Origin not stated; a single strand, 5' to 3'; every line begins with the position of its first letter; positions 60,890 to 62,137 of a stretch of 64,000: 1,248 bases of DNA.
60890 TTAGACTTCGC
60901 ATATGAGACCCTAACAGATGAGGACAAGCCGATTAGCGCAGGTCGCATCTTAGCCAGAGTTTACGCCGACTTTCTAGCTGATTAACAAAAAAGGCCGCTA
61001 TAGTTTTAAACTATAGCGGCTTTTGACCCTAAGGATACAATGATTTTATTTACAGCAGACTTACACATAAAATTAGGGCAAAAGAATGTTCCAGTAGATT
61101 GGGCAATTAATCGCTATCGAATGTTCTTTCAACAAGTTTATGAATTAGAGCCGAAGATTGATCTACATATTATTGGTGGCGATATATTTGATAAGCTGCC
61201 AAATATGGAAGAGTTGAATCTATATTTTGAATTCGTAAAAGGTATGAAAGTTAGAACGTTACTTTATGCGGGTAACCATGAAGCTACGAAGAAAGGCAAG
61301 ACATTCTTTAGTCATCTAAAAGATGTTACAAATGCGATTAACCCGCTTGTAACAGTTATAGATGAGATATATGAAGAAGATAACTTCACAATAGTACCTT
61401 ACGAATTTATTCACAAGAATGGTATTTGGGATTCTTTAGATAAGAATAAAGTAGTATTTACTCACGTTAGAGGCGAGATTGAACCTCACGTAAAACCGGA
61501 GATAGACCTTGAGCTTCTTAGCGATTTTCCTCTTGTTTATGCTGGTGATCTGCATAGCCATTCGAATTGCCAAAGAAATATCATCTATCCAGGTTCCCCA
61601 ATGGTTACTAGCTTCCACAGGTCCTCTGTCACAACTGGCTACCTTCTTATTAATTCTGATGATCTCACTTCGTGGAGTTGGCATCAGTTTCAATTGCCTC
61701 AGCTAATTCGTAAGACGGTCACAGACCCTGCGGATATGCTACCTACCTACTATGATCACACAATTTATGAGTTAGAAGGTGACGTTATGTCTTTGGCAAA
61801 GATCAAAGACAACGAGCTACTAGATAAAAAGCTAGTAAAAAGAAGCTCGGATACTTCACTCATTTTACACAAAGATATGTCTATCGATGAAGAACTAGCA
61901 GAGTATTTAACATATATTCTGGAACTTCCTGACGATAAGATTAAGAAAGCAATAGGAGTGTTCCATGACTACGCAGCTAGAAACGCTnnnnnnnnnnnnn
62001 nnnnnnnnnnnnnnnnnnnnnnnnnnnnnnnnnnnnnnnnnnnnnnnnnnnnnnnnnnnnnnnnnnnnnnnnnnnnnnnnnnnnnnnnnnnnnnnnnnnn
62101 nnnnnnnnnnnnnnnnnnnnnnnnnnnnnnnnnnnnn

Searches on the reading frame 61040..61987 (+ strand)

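Call 11: search_protein_families(library=phrogs, proteins=[window:61040-61987:+], max_evalue=0.00001)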
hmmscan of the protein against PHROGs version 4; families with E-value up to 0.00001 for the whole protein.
window:61040-61987:+ (316 aa): 2 families
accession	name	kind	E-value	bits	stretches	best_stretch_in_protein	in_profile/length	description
phrog_100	-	DNA, RNA and nucleotide metabolism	1.1e-35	124.4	1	2-302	31-365/989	SbcD-like subunit of palindrome specific endonuclease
phrog_1649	-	other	3.1e-07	30.3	1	2-119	38-143/308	metallo-phosphoesterase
